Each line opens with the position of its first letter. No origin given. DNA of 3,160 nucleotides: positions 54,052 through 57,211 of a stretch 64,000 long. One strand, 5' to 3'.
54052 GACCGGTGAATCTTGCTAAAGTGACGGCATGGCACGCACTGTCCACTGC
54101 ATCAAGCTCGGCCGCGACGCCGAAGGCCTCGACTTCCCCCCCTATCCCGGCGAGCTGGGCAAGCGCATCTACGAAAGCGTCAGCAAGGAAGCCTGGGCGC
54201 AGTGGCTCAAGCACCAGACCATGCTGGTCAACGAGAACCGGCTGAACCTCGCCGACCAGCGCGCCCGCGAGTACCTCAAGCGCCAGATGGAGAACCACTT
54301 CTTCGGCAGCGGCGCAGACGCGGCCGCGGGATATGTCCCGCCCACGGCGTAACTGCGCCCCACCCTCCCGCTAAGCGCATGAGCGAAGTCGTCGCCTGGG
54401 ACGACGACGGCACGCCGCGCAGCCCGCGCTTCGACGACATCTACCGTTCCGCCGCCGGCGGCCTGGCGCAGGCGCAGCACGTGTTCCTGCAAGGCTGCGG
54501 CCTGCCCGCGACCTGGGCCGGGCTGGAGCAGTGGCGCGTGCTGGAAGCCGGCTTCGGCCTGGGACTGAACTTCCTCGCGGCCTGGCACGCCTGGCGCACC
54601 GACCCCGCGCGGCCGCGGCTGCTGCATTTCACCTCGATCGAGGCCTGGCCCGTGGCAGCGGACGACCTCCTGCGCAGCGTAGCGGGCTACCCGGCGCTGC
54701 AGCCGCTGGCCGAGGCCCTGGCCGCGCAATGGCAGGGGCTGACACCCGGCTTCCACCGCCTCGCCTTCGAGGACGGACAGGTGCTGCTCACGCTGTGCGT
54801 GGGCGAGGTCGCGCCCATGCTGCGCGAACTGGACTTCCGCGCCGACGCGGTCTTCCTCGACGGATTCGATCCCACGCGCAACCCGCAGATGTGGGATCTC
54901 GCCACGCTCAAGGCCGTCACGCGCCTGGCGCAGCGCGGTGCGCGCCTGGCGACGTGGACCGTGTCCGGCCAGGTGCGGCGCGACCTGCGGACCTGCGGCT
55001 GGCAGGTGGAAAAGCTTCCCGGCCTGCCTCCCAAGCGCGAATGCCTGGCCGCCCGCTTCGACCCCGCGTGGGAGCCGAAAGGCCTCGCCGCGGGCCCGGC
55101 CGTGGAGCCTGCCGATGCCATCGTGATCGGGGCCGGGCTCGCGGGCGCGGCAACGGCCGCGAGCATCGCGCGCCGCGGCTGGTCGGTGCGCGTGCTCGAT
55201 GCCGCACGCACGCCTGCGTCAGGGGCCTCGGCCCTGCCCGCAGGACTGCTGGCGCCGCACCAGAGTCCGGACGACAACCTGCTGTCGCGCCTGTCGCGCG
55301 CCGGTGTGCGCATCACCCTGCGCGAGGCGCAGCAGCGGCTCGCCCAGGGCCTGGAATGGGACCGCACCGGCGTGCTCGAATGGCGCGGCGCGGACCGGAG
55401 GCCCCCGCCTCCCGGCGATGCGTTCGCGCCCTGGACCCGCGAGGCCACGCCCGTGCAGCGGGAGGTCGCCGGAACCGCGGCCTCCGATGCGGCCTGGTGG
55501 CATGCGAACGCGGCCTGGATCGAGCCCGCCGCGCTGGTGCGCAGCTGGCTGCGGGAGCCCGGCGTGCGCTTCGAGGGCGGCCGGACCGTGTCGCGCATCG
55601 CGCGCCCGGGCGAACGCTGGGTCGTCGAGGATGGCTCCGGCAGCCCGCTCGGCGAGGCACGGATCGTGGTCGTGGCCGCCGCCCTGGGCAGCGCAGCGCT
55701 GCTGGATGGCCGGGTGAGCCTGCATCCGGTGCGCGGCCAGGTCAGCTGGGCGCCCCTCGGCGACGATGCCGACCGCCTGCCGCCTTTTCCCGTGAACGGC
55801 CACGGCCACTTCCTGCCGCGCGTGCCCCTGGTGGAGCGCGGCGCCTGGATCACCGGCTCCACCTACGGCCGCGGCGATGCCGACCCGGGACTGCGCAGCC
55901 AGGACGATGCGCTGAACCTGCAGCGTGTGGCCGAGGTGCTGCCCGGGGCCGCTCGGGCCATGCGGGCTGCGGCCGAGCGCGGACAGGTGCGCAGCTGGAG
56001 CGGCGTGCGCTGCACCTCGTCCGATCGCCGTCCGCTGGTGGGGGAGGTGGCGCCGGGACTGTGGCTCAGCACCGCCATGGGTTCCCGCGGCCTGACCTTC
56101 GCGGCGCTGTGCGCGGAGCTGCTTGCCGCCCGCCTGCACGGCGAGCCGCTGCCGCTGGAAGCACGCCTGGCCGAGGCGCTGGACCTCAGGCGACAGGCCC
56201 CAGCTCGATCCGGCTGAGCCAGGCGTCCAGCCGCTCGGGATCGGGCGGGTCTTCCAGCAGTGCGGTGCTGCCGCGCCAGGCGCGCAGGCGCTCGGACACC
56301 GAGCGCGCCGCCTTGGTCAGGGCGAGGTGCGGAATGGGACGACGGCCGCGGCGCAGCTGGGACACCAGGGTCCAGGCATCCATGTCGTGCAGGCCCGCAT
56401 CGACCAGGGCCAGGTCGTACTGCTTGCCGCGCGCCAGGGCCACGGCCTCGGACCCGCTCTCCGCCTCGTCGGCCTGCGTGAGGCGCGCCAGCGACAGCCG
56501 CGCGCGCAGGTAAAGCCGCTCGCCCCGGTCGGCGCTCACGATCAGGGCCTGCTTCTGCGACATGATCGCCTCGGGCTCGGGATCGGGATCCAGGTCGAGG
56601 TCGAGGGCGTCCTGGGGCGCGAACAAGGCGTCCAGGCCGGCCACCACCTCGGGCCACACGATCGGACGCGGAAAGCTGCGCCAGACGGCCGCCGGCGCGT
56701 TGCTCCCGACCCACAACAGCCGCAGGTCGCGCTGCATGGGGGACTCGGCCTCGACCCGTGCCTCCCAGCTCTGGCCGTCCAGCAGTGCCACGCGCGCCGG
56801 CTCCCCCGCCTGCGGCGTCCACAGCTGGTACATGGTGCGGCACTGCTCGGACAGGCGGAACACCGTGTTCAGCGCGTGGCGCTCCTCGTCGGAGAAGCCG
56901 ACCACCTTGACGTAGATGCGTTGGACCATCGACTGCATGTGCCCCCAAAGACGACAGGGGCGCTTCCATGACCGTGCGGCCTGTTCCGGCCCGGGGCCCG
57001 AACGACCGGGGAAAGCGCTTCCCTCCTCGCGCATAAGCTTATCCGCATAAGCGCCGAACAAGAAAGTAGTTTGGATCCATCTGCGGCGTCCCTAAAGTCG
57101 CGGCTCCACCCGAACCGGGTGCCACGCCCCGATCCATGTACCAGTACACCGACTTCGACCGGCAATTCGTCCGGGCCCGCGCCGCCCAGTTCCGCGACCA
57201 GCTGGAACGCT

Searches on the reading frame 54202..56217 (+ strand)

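Call 68: search_protein_families(library=pfam, proteins=[window:54202-56217:+], max_evalue=0.00001)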
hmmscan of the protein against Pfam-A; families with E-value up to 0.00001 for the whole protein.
window:54202-56217:+ (671 aa): 2 families
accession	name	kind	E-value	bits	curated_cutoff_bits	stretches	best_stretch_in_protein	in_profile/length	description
PF01266.30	DAO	-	1.6e-45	156.7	27.9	1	305-644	1-353/353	FAD dependent oxidoreductase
PF05430.17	Methyltransf_30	-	3.1e-31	108.3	22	1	166-285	3-122/124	S-adenosyl-L-methionine-dependent methyltransferase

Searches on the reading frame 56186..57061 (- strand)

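Call 68: search_protein_families(library=pfam, proteins=[window:56186-57061:-], max_evalue=0.00001)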
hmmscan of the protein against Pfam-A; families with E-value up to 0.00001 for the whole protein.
window:56186-57061:- (291 aa): 1 family
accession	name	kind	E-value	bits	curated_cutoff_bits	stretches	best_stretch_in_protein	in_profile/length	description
PF00072.30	Response_reg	-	7.7e-07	29.7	30.2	1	173-257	2-84/111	Response regulator receiver domain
